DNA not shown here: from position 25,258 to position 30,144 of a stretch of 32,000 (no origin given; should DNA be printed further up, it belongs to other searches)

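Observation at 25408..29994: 1,528-aa PGRS-like glycine-rich protein with a Sec-type N-terminus and no PE domain, embedded among housekeeping genes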

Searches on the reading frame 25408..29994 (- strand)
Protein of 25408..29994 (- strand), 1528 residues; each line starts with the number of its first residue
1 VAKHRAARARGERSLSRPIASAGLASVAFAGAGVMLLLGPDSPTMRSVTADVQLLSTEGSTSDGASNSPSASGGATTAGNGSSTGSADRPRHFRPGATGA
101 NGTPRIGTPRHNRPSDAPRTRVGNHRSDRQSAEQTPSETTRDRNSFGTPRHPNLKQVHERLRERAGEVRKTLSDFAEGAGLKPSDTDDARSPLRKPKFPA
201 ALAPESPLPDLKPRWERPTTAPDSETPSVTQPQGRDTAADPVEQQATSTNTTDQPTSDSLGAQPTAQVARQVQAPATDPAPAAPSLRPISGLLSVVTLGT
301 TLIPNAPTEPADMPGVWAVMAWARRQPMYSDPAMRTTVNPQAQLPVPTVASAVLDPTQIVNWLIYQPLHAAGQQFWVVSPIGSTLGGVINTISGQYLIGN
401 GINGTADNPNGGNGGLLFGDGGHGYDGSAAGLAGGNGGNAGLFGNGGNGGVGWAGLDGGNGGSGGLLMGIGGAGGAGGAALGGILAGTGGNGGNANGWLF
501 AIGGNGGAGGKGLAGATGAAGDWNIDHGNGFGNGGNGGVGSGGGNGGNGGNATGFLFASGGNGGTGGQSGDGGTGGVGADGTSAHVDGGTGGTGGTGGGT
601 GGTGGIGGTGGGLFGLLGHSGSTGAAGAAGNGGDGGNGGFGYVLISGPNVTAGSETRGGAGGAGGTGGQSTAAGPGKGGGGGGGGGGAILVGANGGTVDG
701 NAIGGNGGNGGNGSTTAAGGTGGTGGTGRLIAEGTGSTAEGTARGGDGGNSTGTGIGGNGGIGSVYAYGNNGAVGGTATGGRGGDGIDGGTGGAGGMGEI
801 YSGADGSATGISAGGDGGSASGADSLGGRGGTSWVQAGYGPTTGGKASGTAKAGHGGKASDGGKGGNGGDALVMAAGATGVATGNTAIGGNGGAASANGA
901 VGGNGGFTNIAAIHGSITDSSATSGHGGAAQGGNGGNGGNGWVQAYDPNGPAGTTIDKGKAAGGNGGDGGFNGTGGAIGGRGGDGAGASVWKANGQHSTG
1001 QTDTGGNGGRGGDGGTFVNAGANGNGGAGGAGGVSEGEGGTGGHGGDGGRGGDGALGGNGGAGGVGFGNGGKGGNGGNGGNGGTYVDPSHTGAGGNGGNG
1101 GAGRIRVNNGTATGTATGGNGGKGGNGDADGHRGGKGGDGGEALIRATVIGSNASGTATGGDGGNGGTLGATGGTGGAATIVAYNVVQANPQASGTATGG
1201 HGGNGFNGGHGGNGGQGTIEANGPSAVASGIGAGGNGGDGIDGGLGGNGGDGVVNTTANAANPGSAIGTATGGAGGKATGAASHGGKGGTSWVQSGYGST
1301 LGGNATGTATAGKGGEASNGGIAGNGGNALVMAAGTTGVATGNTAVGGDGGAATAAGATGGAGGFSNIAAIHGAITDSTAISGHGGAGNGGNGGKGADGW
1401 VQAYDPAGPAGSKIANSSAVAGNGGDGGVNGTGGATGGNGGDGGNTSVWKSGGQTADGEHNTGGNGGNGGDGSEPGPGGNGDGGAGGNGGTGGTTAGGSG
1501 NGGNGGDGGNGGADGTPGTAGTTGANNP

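Call 5: search_protein_families(library=pfam, proteins=[window:25408-29994:-], max_evalue=1)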
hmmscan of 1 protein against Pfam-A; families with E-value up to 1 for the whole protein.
window:25408-29994:- (1528 aa): 1 family
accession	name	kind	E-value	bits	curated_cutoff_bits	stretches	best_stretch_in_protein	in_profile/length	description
PF21526.2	PGRS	-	3.8e-12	46.9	27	1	398-467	1-73/73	PGRS repeats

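Call 6: search_protein_families(library=ncbifam, proteins=[window:25408-29994:-], max_evalue=1)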
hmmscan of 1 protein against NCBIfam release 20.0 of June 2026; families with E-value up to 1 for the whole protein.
window:25408-29994:- (1528 aa): 0 families

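Call 59: search_solved_structures(query=window:25411-29145:-, max_evalue=1)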
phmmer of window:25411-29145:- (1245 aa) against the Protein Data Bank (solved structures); distinct sequences matched with E-value up to 1: 0.

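Call 82: find_encoding_contigs(protein=window:25408-29994:-, flank=3000, max_places=4)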
Protein window:25408-29994:- (1528 aa): 6 contigs read that carry it; 4 places shown.
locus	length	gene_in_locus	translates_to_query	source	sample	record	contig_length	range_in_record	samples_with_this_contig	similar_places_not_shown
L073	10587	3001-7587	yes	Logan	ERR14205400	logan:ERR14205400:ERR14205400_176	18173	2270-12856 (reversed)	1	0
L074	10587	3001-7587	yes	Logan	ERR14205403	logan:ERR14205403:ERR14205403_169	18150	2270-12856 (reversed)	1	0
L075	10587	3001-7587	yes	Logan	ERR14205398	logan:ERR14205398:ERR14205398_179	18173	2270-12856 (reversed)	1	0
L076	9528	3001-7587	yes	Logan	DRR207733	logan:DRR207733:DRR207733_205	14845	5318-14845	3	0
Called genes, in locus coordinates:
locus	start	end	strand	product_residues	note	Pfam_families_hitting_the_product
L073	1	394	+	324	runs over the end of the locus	PF00941:FAD_binding_5, PF03450:CO_deh_flav_C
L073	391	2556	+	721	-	PF01315:Ald_Xan_dh_C, PF02738:MoCoBD_1, PF20256:MoCoBD_2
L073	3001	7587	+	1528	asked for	-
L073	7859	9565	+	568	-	PF00270:DEAD, PF04851:ResIII, PF18766:SWI2_SNF2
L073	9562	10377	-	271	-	PF00702:Hydrolase, PF13344:Hydrolase_6, PF13419:HAD_2 (faint), PF13242:Hydrolase_like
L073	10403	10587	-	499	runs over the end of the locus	PF03703:bPH_2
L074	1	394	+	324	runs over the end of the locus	PF00941:FAD_binding_5, PF03450:CO_deh_flav_C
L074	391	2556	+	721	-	PF01315:Ald_Xan_dh_C, PF02738:MoCoBD_1, PF20256:MoCoBD_2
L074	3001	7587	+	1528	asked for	-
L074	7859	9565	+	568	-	PF00270:DEAD, PF04851:ResIII, PF18766:SWI2_SNF2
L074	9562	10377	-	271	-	PF00702:Hydrolase, PF13344:Hydrolase_6, PF13419:HAD_2 (faint), PF13242:Hydrolase_like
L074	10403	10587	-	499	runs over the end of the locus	PF03703:bPH_2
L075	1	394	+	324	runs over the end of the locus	PF00941:FAD_binding_5, PF03450:CO_deh_flav_C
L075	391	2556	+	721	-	PF01315:Ald_Xan_dh_C, PF02738:MoCoBD_1, PF20256:MoCoBD_2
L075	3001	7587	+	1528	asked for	-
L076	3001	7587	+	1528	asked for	-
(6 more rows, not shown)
